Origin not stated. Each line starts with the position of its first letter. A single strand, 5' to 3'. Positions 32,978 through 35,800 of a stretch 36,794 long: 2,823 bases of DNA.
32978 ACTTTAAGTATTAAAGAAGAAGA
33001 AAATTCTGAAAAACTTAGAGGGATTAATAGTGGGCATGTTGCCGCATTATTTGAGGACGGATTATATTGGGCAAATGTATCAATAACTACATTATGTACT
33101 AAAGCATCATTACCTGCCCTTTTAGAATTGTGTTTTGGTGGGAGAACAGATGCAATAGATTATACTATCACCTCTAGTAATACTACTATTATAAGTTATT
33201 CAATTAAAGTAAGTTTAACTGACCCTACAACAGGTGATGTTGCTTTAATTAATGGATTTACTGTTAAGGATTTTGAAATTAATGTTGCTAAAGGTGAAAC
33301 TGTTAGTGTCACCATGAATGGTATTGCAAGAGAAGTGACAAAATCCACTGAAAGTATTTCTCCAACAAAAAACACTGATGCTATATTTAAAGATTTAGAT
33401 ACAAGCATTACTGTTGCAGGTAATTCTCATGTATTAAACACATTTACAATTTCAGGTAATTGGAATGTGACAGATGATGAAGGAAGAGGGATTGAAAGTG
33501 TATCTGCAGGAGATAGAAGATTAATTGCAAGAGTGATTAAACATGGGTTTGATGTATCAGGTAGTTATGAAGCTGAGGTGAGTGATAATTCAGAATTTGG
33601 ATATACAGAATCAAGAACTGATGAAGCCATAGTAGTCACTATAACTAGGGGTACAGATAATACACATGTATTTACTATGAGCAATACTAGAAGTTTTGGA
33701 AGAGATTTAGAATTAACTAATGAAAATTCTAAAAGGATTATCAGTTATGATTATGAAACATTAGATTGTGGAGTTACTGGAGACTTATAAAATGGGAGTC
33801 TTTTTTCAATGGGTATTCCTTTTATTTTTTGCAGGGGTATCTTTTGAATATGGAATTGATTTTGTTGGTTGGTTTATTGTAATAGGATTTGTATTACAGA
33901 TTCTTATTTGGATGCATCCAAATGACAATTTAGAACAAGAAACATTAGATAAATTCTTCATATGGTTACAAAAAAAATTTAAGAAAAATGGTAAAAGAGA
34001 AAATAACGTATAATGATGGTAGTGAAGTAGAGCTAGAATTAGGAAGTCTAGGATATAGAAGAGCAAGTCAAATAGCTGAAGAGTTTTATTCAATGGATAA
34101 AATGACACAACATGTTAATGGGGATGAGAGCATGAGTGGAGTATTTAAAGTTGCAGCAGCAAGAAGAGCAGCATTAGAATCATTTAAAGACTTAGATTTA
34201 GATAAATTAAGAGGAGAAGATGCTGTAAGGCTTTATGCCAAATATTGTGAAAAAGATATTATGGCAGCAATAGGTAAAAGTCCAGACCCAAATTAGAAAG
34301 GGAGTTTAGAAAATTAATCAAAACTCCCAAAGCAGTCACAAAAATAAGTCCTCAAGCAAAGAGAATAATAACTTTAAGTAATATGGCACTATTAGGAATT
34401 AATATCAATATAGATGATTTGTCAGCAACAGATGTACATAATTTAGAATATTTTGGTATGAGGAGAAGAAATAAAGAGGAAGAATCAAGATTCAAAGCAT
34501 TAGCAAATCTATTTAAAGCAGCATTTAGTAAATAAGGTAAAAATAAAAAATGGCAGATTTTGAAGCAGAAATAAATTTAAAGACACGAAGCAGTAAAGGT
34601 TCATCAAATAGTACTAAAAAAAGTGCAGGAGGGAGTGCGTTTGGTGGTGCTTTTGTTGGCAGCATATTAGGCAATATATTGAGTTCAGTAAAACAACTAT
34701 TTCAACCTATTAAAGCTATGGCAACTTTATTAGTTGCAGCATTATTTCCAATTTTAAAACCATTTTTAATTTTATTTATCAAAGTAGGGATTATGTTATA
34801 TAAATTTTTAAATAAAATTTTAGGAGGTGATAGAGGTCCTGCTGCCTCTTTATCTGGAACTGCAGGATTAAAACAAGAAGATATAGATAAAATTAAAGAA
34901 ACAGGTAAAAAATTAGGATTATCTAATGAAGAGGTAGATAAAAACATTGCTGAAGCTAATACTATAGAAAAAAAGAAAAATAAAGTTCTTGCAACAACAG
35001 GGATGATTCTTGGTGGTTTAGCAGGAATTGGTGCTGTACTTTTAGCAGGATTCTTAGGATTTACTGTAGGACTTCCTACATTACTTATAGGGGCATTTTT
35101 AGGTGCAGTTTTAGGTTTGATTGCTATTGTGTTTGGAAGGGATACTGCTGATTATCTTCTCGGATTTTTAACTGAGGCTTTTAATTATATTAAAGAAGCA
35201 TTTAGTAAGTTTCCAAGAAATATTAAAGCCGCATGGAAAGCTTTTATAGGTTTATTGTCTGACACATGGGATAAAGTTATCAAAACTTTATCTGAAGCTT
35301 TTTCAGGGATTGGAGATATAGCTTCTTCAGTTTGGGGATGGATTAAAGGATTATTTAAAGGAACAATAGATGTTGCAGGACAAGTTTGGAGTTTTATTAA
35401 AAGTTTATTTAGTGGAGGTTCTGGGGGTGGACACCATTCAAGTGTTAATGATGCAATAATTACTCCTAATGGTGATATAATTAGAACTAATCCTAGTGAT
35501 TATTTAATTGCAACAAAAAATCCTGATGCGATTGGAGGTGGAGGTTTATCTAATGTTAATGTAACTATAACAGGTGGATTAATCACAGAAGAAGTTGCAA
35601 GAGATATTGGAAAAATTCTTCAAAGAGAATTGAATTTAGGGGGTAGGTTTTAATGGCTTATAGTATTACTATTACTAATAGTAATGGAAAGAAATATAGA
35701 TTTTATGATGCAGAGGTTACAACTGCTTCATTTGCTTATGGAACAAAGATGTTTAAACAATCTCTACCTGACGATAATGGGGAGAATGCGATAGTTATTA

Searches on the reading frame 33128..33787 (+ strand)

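Call 74: search_protein_families(library=pfam, proteins=[window:33128-33787:+], max_evalue=0.01)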
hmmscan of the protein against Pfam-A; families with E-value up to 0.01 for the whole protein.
window:33128-33787:+ (220 aa): 1 family
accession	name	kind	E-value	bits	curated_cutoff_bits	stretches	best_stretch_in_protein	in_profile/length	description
PF18906.5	Phage_tube_2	-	5.7e-09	36.4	27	1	22-185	80-247/266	Phage tail tube protein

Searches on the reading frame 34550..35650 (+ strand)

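Call 28: search_protein_families(library=pfam, proteins=[window:34550-35650:+], max_evalue=0.001)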
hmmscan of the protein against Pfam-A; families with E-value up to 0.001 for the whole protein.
window:34550-35650:+ (367 aa): 0 families

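Call 29: search_protein_families(library=phrogs, proteins=[window:34550-35650:+], max_evalue=0.001)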
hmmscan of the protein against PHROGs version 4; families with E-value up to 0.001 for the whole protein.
window:34550-35650:+ (367 aa): 13 families
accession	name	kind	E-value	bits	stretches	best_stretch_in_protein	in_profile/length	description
phrog_1535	-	tail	1.6e-09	37.5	1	36-300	778-1011/1152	tail length tape measure protein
phrog_58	-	tail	1.3e-08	34.7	1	30-292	597-896/1544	tail length tape measure protein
phrog_4200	-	tail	4e-08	33.2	1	43-287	329-522/732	tail length tape measure protein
phrog_305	-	tail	4.3e-08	33.2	1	38-287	448-620/1001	tail length tape measure protein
phrog_991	-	tail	1.8e-06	26.8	1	39-290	597-803/1966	tail length tape measure protein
phrog_8125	-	tail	3e-06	27.5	1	39-340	377-533/578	tail length tape measure protein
phrog_17020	-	unknown function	9.3e-06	26.1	1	207-281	123-205/353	-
phrog_4070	-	tail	1.5e-05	24.3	1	207-293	138-220/989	tail length tape measure protein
phrog_1272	-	tail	1.7e-05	23.7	1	39-289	582-785/1606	tail length tape measure protein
phrog_6922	-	unknown function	3.6e-05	23.6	1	141-298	330-444/768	-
phrog_38045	-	moron, auxiliary metabolic gene and host takeover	0.00017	22.5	1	211-303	71-169/243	membrane protein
phrog_4197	-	tail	0.00017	20.4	1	172-288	979-1097/1783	tail length tape measure protein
phrog_8927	-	tail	0.00026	20.1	1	147-277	534-654/1619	tail length tape measure protein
